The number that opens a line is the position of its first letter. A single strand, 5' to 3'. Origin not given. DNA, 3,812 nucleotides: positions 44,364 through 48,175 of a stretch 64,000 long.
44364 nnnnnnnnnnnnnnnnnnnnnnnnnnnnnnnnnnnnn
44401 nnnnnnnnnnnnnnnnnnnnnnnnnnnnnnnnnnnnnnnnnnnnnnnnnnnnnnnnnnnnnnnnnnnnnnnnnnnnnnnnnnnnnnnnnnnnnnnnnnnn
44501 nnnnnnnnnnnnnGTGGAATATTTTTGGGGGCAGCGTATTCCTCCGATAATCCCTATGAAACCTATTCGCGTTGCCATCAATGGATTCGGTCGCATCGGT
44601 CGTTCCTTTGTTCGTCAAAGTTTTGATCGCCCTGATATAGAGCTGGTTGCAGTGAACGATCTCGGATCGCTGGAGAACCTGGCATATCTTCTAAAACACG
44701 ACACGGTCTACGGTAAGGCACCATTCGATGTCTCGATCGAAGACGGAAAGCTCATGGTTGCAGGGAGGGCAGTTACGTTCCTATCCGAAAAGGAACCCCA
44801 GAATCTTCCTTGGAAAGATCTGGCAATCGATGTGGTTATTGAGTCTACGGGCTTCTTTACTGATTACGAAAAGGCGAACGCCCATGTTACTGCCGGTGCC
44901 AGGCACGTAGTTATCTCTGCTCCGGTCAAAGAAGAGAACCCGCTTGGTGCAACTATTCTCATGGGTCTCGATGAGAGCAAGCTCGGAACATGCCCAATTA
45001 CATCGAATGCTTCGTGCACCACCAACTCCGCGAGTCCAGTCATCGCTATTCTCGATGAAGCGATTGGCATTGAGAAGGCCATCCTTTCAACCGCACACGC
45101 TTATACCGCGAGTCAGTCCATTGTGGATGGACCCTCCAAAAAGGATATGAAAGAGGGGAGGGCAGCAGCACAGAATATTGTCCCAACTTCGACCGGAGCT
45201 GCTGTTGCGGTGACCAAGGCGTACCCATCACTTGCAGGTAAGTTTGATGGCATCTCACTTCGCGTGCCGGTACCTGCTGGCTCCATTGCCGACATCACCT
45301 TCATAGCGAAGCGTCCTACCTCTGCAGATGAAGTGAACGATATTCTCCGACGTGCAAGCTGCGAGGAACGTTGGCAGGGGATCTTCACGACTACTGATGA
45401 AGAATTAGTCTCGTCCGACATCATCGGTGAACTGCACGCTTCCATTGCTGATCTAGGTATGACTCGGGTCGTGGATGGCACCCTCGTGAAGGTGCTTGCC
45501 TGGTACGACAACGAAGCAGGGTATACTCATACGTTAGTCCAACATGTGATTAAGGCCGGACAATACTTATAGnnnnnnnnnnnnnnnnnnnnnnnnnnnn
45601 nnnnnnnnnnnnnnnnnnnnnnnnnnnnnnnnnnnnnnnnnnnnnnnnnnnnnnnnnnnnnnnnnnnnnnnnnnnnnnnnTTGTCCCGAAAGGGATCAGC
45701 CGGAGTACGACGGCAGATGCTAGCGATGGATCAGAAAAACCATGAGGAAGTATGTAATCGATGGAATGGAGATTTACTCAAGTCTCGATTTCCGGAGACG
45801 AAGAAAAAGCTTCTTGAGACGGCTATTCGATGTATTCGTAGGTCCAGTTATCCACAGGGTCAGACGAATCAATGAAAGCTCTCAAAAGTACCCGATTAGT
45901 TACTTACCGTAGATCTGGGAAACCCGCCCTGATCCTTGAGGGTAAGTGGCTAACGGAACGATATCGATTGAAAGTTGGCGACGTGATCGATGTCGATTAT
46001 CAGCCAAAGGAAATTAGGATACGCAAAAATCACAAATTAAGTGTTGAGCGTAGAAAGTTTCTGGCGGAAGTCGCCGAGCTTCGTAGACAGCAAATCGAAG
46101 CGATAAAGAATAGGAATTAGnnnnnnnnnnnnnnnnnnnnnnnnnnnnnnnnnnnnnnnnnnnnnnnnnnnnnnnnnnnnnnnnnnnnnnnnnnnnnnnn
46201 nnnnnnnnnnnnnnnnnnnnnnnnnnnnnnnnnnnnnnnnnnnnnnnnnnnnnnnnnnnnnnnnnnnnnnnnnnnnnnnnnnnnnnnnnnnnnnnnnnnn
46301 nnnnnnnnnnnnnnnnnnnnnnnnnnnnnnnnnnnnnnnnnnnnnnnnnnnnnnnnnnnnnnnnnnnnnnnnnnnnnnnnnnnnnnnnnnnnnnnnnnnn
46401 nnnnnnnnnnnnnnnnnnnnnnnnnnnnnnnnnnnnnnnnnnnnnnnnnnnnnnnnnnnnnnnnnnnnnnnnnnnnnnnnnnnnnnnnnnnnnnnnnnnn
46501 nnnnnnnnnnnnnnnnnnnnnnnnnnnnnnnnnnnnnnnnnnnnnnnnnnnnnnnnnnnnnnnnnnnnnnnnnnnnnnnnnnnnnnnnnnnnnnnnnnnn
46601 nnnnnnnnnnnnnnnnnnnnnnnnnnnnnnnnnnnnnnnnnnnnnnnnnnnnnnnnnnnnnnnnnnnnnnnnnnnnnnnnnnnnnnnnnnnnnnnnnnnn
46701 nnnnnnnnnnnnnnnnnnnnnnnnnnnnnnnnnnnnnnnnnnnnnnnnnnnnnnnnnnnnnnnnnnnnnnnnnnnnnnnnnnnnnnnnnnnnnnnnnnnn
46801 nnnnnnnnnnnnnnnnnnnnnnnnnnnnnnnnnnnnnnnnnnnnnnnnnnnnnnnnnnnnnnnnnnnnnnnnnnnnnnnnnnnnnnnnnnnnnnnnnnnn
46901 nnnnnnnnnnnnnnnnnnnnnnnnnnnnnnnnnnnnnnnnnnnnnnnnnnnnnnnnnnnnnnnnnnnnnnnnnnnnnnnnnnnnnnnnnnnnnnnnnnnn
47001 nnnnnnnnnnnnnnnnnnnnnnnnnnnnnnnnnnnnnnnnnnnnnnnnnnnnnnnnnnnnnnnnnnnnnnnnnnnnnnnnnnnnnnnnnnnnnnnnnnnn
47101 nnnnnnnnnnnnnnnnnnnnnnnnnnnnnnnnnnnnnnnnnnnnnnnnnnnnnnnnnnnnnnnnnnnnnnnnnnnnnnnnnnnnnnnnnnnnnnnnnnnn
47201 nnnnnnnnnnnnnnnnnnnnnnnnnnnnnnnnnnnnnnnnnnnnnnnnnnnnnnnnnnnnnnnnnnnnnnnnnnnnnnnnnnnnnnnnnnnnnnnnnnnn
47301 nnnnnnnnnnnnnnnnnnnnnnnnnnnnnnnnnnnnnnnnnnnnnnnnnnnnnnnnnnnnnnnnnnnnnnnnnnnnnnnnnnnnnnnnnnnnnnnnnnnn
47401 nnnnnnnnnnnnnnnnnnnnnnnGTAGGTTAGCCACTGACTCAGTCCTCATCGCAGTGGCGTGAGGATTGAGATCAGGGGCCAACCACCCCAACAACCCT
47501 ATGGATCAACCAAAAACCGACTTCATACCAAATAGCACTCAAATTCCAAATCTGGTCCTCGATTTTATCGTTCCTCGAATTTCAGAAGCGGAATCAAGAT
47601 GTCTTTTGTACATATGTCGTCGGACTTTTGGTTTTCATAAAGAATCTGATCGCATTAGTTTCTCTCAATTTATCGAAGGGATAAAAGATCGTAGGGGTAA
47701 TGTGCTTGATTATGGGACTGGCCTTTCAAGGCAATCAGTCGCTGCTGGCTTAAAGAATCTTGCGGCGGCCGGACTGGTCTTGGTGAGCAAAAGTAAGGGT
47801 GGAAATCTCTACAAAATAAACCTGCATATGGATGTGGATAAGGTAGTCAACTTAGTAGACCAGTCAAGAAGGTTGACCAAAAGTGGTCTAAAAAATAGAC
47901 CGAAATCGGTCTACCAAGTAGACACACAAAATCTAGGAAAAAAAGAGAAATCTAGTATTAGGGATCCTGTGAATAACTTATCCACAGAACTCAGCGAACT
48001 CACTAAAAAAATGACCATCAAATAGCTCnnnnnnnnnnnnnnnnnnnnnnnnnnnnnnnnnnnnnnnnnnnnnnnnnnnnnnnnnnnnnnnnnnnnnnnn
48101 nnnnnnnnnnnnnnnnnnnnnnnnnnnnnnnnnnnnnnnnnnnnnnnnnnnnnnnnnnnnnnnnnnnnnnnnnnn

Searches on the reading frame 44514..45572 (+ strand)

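Call 12: search_protein_families(library=phrogs, proteins=[window:44514-45572:+])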
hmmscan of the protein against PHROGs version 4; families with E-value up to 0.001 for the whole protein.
window:44514-45572:+ (352 aa): 1 family
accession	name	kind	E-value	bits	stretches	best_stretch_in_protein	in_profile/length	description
phrog_21942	-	unknown function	8.3e-92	308.9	1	19-344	3-335/344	-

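Call 26: search_protein_families(library=pfam, proteins=[window:44514-45572:+], max_evalue=0.01)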
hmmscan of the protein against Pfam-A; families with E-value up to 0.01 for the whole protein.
window:44514-45572:+ (352 aa): 2 families
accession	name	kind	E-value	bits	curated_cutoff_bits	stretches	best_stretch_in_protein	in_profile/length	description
PF02800.25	Gp_dh_C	-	2.7e-52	177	24.4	1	175-331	3-158/158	Glyceraldehyde 3-phosphate dehydrogenase, C-terminal domain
PF00044.30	Gp_dh_N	-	1.4e-36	125.3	31.7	1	18-117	1-100/101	Glyceraldehyde 3-phosphate dehydrogenase, NAD binding domain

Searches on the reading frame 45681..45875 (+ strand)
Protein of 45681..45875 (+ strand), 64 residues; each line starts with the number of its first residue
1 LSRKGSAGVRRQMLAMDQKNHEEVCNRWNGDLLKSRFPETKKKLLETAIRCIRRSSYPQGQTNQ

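Call 77: search_protein_families(library=pfam, proteins=[window:45681-45875:+], max_evalue=10)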
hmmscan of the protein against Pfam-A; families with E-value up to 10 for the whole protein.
window:45681-45875:+ (64 aa): 1 family
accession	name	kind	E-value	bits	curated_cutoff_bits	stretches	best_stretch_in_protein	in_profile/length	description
PF22378.1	Tas3-like_N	-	0.11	13.1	26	1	8-51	18-60/73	Tas3-like, N-terminal domain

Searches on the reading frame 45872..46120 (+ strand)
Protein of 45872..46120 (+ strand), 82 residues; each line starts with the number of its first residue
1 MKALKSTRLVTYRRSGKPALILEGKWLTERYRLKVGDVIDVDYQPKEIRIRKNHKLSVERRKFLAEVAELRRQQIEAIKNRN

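Call 12: search_protein_families(library=phrogs, proteins=[window:45872-46120:+])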
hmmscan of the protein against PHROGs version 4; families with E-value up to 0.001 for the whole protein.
window:45872-46120:+ (82 aa): 0 families

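Call 26: search_protein_families(library=pfam, proteins=[window:45872-46120:+], max_evalue=0.01)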
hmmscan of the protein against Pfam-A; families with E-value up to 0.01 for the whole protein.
window:45872-46120:+ (82 aa): 0 families

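Call 77: search_protein_families(library=pfam, proteins=[window:45872-46120:+], max_evalue=10)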
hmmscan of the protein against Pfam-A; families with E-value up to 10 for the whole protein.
window:45872-46120:+ (82 aa): 2 families
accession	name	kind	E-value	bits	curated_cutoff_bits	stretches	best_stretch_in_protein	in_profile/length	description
PF18096.6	Thump_like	-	0.041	14.2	26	1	42-73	11-46/78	THUMP domain-like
PF08439.15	Peptidase_M3_N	-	0.052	14.2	25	1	46-71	28-53/70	Oligopeptidase F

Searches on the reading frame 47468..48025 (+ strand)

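Call 11: search_protein_families(library=phrogs, proteins=[window:47468-48025:+])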
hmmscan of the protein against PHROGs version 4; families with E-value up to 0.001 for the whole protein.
window:47468-48025:+ (185 aa): 6 families
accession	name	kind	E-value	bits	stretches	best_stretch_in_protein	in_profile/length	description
phrog_18020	-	DNA, RNA and nucleotide metabolism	3.7e-19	70.5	1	18-156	9-136/248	replication initiation O-like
phrog_678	-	DNA, RNA and nucleotide metabolism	2.4e-18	67.8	1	16-167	25-182/346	replication initiation O-like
phrog_21732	-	unknown function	6.5e-13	49.7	1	18-175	3-148/360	-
phrog_277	-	DNA, RNA and nucleotide metabolism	6.7e-06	26.6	1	35-162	42-160/318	replication initiation O-like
phrog_5810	-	DNA, RNA and nucleotide metabolism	1.9e-05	25.4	1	31-119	8-87/268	replication initiation protein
phrog_2365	-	DNA, RNA and nucleotide metabolism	0.0002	22.4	0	40-70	47-77/232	replication initiation O-like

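Call 20: search_protein_families(library=pfam, proteins=[window:47468-48025:+], max_evalue=0.01)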
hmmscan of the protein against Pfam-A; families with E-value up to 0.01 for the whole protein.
window:47468-48025:+ (185 aa): 2 families
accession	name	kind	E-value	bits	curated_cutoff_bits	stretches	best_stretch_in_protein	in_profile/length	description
PF04492.19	Phage_rep_O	-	2e-08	35.1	28.7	1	24-108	10-83/95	Bacteriophage replication protein O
PF09079.17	Cdc6_C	-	0.0081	16.6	25.1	0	86-127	50-94/96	CDC6, C terminal winged helix domain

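Call 77: search_protein_families(library=pfam, proteins=[window:47468-48025:+], max_evalue=10)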
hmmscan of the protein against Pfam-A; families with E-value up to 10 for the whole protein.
window:47468-48025:+ (185 aa): 3 families
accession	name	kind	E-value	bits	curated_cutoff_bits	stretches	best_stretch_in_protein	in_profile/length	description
PF04492.19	Phage_rep_O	-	2e-08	35.1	28.7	1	24-108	10-83/95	Bacteriophage replication protein O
PF09079.17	Cdc6_C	-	0.0081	16.6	25.1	1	86-127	50-94/96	CDC6, C terminal winged helix domain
PF12802.13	MarR_2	-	0.1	13.2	27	1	84-104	30-50/61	MarR family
